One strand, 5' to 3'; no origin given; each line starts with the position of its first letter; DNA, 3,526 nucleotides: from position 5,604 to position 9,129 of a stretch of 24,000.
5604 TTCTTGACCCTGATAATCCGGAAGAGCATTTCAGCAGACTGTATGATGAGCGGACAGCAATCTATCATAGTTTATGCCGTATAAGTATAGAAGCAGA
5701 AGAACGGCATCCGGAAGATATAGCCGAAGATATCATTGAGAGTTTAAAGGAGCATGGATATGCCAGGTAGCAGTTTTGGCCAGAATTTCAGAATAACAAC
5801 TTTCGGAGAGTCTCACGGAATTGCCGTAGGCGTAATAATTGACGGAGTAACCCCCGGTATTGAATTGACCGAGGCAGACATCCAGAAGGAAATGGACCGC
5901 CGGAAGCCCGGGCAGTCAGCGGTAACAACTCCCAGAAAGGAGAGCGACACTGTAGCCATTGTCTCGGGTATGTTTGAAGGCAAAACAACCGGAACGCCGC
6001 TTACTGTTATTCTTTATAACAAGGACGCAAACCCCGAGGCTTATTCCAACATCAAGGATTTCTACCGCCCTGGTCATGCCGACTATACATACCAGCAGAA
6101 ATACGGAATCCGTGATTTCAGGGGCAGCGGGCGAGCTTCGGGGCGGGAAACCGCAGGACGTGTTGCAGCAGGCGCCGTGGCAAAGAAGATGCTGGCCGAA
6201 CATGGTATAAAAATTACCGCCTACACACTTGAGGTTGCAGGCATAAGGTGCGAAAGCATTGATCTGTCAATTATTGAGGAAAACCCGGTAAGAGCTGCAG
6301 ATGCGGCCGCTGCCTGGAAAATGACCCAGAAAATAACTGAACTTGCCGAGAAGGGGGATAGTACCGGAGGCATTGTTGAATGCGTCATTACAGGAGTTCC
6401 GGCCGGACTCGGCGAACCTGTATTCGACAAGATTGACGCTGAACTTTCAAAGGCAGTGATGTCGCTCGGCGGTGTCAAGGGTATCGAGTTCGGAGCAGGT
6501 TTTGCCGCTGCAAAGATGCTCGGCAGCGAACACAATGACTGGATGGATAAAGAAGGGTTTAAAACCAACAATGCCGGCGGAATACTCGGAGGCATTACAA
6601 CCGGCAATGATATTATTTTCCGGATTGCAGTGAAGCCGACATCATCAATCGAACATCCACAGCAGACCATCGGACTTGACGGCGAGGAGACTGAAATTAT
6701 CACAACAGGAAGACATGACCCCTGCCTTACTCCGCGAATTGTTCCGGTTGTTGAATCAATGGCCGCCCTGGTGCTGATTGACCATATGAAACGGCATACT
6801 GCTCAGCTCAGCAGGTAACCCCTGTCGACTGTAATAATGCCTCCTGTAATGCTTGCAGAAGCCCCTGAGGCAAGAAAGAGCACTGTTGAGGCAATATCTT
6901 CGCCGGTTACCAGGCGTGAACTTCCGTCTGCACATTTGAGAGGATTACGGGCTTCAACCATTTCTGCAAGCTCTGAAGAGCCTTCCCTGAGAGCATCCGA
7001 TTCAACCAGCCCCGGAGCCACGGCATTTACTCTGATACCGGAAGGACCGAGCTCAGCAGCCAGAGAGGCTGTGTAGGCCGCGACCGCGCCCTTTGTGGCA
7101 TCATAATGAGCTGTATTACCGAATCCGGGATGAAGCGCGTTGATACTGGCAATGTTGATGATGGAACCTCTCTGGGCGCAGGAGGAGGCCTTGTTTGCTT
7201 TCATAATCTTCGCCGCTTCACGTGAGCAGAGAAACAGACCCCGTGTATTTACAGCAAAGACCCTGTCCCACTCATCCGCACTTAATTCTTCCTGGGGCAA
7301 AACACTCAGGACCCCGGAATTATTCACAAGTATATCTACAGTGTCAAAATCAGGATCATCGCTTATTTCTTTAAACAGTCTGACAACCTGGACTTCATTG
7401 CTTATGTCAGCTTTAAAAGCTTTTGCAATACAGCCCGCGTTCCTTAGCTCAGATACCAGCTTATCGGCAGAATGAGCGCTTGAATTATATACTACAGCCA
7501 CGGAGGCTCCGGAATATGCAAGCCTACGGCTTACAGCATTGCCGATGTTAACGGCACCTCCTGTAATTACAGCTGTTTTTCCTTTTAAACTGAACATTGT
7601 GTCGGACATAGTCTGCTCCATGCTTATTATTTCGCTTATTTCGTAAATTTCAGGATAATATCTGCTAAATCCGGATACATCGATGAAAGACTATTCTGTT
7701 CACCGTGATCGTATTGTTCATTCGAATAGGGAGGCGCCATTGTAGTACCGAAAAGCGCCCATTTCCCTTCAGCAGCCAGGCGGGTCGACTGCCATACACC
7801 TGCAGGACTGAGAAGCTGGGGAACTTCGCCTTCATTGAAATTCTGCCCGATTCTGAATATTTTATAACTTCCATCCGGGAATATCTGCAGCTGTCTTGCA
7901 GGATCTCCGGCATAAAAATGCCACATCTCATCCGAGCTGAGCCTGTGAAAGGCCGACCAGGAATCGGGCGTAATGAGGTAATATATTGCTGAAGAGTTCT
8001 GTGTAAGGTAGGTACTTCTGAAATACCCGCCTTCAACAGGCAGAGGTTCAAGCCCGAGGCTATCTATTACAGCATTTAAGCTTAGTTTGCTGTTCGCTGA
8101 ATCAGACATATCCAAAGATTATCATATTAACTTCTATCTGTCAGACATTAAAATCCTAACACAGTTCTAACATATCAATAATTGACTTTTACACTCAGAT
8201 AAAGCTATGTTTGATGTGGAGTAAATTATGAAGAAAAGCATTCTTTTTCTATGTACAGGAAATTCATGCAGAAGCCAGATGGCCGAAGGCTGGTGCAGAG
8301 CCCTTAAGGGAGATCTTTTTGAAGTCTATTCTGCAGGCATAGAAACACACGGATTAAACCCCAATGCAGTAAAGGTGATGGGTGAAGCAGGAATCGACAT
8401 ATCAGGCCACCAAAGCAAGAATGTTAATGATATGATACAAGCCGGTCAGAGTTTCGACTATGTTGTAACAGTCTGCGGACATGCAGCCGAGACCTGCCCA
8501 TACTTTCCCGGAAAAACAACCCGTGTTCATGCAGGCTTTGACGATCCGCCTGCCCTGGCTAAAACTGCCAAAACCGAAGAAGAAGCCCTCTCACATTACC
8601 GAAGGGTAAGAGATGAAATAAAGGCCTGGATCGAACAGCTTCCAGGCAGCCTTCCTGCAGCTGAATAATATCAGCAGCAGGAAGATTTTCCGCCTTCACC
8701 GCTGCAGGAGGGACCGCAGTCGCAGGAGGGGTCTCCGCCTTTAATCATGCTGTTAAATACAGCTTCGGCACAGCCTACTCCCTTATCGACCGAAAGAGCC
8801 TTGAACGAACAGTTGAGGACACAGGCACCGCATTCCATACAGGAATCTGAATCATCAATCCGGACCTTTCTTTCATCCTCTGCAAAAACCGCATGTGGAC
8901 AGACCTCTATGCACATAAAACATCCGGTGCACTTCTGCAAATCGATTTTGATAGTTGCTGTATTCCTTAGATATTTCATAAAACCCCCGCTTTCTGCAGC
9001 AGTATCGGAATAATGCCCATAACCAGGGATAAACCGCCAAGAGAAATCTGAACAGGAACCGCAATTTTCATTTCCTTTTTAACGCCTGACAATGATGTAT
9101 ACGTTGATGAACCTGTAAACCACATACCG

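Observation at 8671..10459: Mercury-methylation gene pair hgcAB in a three-gene, translationally coupled operon led by a MarR-type regulator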

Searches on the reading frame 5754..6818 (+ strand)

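Call 55: search_protein_families(library=pfam, proteins=[window:5754-6818:+], max_evalue=0.00001)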
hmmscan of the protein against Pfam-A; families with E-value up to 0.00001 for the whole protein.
window:5754-6818:+ (354 aa): 1 family
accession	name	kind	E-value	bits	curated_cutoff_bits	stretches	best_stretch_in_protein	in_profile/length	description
PF01264.26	Chorismate_synt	-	1.9e-139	464.4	27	1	12-345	1-326/327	Chorismate synthase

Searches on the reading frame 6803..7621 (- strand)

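Call 3: search_protein_families(library=pfam, proteins=[window:6803-7621:-], max_evalue=0.01)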
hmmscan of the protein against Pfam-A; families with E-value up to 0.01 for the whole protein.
window:6803-7621:- (272 aa): 5 families
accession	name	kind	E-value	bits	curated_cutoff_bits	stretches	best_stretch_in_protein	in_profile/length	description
PF13561.12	adh_short_C2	-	2.7e-51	174.9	27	1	25-269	7-235/236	Enoyl-(Acyl carrier protein) reductase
PF00106.31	adh_short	-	6.4e-47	160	26.6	1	15-213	1-189/195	short chain dehydrogenase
PF08659.16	KR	-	3.2e-13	50.4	22.6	1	16-129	2-116/180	KR domain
PF01370.27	Epimerase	-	9.1e-05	22.4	20.9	1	18-192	2-161/240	NAD dependent epimerase/dehydratase family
PF00148.24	Oxidored_nitro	-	0.0087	15.4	28.6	0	3-57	261-312/399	Nitrogenase component 1 type Oxidoreductase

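Call 4: search_protein_families(library=ncbifam, proteins=[window:6803-7621:-], max_evalue=0.01)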
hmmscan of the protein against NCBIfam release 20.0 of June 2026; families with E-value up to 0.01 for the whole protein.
window:6803-7621:- (272 aa): 232 families (the best 25 are shown)
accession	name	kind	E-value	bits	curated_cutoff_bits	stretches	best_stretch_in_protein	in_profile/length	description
NF005559.1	PRK07231.1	subfamily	2.6e-53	181.1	215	1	12-270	2-248/249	glucose 1-dehydrogenase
NF006070.0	PRK08213.1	subfamily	1.8e-51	175.2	279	1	7-269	5-256/259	gluconate 5-dehydrogenase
NF047923.1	pyridox_DH_SDR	equivalog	8.6e-51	172.8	325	1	13-269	2-240/243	pyridoxal 4-dehydrogenase, SDR-type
NF004791.0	PRK06138.1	equivalog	1.2e-50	172.2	312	1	11-270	2-250/252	SDR family oxidoreductase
NF009466.0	PRK12826.1-2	subfamily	6.8e-50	169.8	222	1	15-268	4-243/248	3-oxoacyl-ACP reductase FabG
TIGR01830.1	3oxo_ACP_reduc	equivalog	2.3e-48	165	297.75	1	17-268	1-237/239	3-oxoacyl-[acyl-carrier-protein] reductase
NF004198.0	PRK05653.1-3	equivalog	1.9e-47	161.8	296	1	10-269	3-246/248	3-oxoacyl-ACP reductase FabG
NF009093.0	PRK12429.1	subfamily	2e-46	158.4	258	1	12-270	3-257/259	3-hydroxybutyrate dehydrogenase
NF009468.0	PRK12826.1-4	equivalog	3.6e-45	154.7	318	1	10-271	3-249/256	SDR family oxidoreductase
NF006493.1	PRK08936.1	subfamily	4.1e-45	154.1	420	1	11-268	4-249/261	glucose-1-dehydrogenase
NF005975.0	PRK08063.1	equivalog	5.9e-45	153.5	328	1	13-269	3-246/250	enoyl-[acyl-carrier-protein] reductase FabL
NF052558.1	MBtsdlDhBudC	equivalog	1.2e-44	152.7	270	1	13-269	2-241/250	meso-2,3-butanediol dehydrogenase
NF005309.0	PRK06841.1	subfamily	1.4e-44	152.6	286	1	3-270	4-253/255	GolD/DthD family dehydrogenase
NF005067.0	PRK06484.1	equivalog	2.8e-44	151.6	713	1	3-270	262-512/524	short chain dehydrogenase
NF053701.1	CsHdxCHCADhChcB2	equivalog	2.9e-44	151.4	350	1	12-270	1-243/245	cis-4-hydroxycyclohexanecarboxylate dehydrogenase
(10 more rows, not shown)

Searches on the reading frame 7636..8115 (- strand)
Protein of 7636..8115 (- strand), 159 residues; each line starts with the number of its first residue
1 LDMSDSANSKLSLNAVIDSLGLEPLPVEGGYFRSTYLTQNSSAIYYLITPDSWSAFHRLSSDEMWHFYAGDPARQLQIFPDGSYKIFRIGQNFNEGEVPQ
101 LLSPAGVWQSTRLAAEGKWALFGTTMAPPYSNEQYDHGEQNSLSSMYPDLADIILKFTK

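Call 3: search_protein_families(library=pfam, proteins=[window:7636-8115:-], max_evalue=0.01)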
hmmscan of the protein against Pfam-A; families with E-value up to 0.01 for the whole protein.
window:7636-8115:- (159 aa): 1 family
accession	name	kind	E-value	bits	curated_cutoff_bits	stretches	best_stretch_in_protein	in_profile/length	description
PF06172.17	Cupin_5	-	2e-30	106.1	25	1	15-135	2-136/139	Cupin superfamily (DUF985)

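Call 4: search_protein_families(library=ncbifam, proteins=[window:7636-8115:-], max_evalue=0.01)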
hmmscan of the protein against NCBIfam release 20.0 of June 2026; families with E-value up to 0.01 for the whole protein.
window:7636-8115:- (159 aa): 0 families

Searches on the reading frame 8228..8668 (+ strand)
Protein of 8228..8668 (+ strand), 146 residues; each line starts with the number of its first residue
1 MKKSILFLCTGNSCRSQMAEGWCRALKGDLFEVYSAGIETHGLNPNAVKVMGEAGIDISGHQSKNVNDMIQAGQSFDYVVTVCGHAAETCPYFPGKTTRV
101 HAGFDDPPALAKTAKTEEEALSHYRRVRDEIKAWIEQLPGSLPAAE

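Call 3: search_protein_families(library=pfam, proteins=[window:8228-8668:+], max_evalue=0.01)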
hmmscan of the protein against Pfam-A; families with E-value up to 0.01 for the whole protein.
window:8228-8668:+ (146 aa): 1 family
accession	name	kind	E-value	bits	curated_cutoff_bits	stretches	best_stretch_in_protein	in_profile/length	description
PF01451.26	LMWPc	-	6.4e-20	72.3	23.2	1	5-137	1-142/144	Low molecular weight phosphotyrosine protein phosphatase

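Call 4: search_protein_families(library=ncbifam, proteins=[window:8228-8668:+], max_evalue=0.01)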
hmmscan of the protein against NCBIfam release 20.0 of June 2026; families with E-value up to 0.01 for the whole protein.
window:8228-8668:+ (146 aa): 5 families
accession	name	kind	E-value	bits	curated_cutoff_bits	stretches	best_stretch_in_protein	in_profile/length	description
TIGR02691.1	arsC_pI258_fam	equivalog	7e-48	162.1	174.3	1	5-138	1-129/129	arsenate reductase (thioredoxin)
NF010053.0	PRK13530.1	subfamily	9.8e-47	158.6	215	1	2-137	3-127/133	arsenate reductase (thioredoxin)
TIGR02689.1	ars_reduc_gluta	equivalog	4.9e-24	84.9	157.6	1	3-138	1-125/126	arsenate reductase, glutathione/glutaredoxin type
NF007520.0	PRK10126.1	equivalog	5.4e-06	26.9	243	1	2-94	2-95/147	low molecular weight protein-tyrosine-phosphatase Wzb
NF008486.0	PRK11391.1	equivalog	8.2e-06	26.3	247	1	3-80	7-84/148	phosphotyrosine-protein phosphatase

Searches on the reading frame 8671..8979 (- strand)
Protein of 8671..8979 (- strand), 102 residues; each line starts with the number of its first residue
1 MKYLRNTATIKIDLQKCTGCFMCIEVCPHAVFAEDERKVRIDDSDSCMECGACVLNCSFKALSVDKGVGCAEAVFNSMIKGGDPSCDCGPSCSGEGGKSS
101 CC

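Call 3: search_protein_families(library=pfam, proteins=[window:8671-8979:-], max_evalue=0.01)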
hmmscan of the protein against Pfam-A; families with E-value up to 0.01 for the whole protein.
window:8671-8979:- (102 aa): 13 families
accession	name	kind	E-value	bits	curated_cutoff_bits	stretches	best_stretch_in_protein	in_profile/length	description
PF12838.12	Fer4_7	-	2.4e-10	41.2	27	2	16-61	1-52/52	4Fe-4S dicluster domain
PF00037.32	Fer4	-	2e-09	37.3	21.1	2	10-30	1-21/24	4Fe-4S binding domain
PF13237.11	Fer4_10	-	4.6e-09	36.5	25.5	1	10-57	2-52/53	4Fe-4S dicluster domain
PF12837.12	Fer4_6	-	2.4e-08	34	25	1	10-32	2-24/24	4Fe-4S binding domain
PF12797.12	Fer4_2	-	3.4e-08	33.4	24.5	2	10-28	3-21/22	4Fe-4S binding domain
PF13187.11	Fer4_9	-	8.1e-08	32.6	27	1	16-60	1-50/52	4Fe-4S dicluster domain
PF14697.11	Fer4_21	-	5.1e-06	27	35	1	7-28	31-52/59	4Fe-4S dicluster domain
PF13484.11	Fer4_16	-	1.1e-05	26.5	30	1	16-39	1-24/66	4Fe-4S double cluster binding domain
PF13459.11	Fer4_15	-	4e-05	24.7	22.4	1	10-37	1-27/66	4Fe-4S single cluster domain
PF12800.12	Fer4_4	-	8.9e-05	23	24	0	45-59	2-16/17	4Fe-4S binding domain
PF13183.11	Fer4_8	-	0.0012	19.7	27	0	10-30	47-67/68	4Fe-4S dicluster domain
PF12798.12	Fer4_3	-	0.0033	18.6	27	0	17-29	1-13/15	4Fe-4S binding domain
PF25160.1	LdpA_Fe-S-bd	-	0.0097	16.1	27.6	1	12-33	23-44/49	LdpA Fe-S cluster-binding domain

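Call 4: search_protein_families(library=ncbifam, proteins=[window:8671-8979:-], max_evalue=0.01)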
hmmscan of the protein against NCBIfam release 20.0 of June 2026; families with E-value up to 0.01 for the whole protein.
window:8671-8979:- (102 aa): 64 families (the best 25 are shown)
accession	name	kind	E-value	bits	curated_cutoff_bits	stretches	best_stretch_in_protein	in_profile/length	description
NF040864.1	HgcB_ferredoxin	equivalog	5.6e-33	112.7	99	1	2-102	1-93/93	mercury methylation ferredoxin HgcB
NF043039.1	HgcAB_like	equivalog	3.1e-16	59.9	285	1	6-63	291-350/350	HgcAB-like fusion protein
TIGR02179.1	PorD_KorD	subfamily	6.1e-09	35.9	60.05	1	12-64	22-74/78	2-oxoacid:acceptor oxidoreductase, delta subunit, pyruvate/2-ketoisovalerate family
NF006221.0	PRK08348.1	subfamily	2.7e-08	33.6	124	1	9-66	38-96/136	NADH-plastoquinone oxidoreductase subunit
NF045874.1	Vhu_polyferre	exception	3e-08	32.8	600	1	7-77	188-258/381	F420-non-reducing hydrogenase associated-polyferredoxin VhuB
NF040770.1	hetero_SS_HdrA2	exception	6.7e-08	31.1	1100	1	8-65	570-626/777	CoB-CoM heterodisulfide reductase HdrA2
NF007203.0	PRK09624.1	equivalog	1.4e-07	31.6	171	1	12-64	48-100/105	pyuvate ferredoxin oxidoreductase subunit delta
NF038196.1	ferrodoxin_EFR1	subfamily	1.9e-07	31.4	75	1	4-66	174-233/242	EFR1 family ferrodoxin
NF040684.1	PorD_Arch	equivalog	2.6e-07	30.6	120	1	12-64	29-81/85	pyruvate synthase subunit PorD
TIGR02700.1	flavo_MJ0208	hypoth_equivalog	3.5e-07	29.7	251.35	1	9-64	142-196/234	dihydromethanopterin reductase (acceptor)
TIGR04395.1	cutC_activ_rSAM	equivalog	8.2e-07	28.6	360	1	11-66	50-107/309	choline TMA-lyase-activating enzyme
NF007202.0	PRK09623.1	equivalog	9.3e-07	29.1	166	1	11-66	47-102/105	3-methyl-2-oxobutanoate dehydrogenase subunit delta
NF041891.1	hdrA_Methbact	equivalog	1e-06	27.3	1300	1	11-80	568-633/762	ferredoxin:CoB-CoM heterodisulfide reductase subunit HdrA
NF001988.0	PRK00783.1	equivalog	1.2e-06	28.4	153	1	4-65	160-221/266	DNA-directed RNA polymerase subunit D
TIGR02494.1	PFLE_PFLC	subfamily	1.2e-06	28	174.35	1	9-66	42-101/293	glycyl-radical enzyme activating protein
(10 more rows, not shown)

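Call 53: search_solved_structures(query=window:8671-8979:-, max_evalue=0.00001)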
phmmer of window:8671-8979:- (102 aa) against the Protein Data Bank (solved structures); distinct sequences matched with E-value up to 0.00001: 14.
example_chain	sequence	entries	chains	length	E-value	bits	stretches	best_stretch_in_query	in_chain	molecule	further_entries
9sw6_G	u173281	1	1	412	4.9e-15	59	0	14-64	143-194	Polyferredoxin protein MvhB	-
9sfi_T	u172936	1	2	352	1.1e-09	41.8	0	11-66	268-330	4Fe-4S ferredoxin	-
9sw6_H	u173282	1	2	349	1.9e-09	41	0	6-66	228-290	Tungsten formylmethanofuran dehydrogenase, subunit F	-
7bkb_K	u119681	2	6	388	2.3e-09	40.7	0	5-65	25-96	Formylmethanofuran dehydrogenase, subunit F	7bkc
5t5i_F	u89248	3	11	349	5.1e-09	39.6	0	7-66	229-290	Tungsten formylmethanofuran dehydrogenase subunit fwdF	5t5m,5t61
9sfi_O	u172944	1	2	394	1.5e-08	38.1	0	9-91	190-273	Ferredoxin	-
8a6t_B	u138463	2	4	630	2.2e-08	37.6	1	8-61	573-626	Electron bifurcating hydrogenase subunit HydB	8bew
7qv7_D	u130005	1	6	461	1.9e-07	34.5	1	6-67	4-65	Hydrogen dependent carbon dioxide reductase subunit HydA2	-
8a8o_C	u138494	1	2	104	3.7e-07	33.6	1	9-63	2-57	Beta-subunit of the PAPS reductase from Methanothermococcus thermolithotrophicus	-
5odc_A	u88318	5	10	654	5.5e-07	33.1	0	11-65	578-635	Heterodisulfide reductase, subunit A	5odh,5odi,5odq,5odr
9sfi_A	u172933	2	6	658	7.6e-07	32.6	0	12-63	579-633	CoB--CoM heterodisulfide reductase iron-sulfur subunit A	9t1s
8rvv_A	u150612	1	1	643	2.9e-06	30.8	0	13-62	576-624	H(2):CoB-CoM heterodisulfide,ferredoxin reductase subunit A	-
8rvu_a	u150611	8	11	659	3e-06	30.7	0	13-62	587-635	H(2):CoB-CoM heterodisulfide,ferredoxin reductase subunit A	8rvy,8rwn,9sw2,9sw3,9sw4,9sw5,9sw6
9bov_B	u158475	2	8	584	6.7e-06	29.6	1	8-64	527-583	NADH dehydrogenase (Quinone)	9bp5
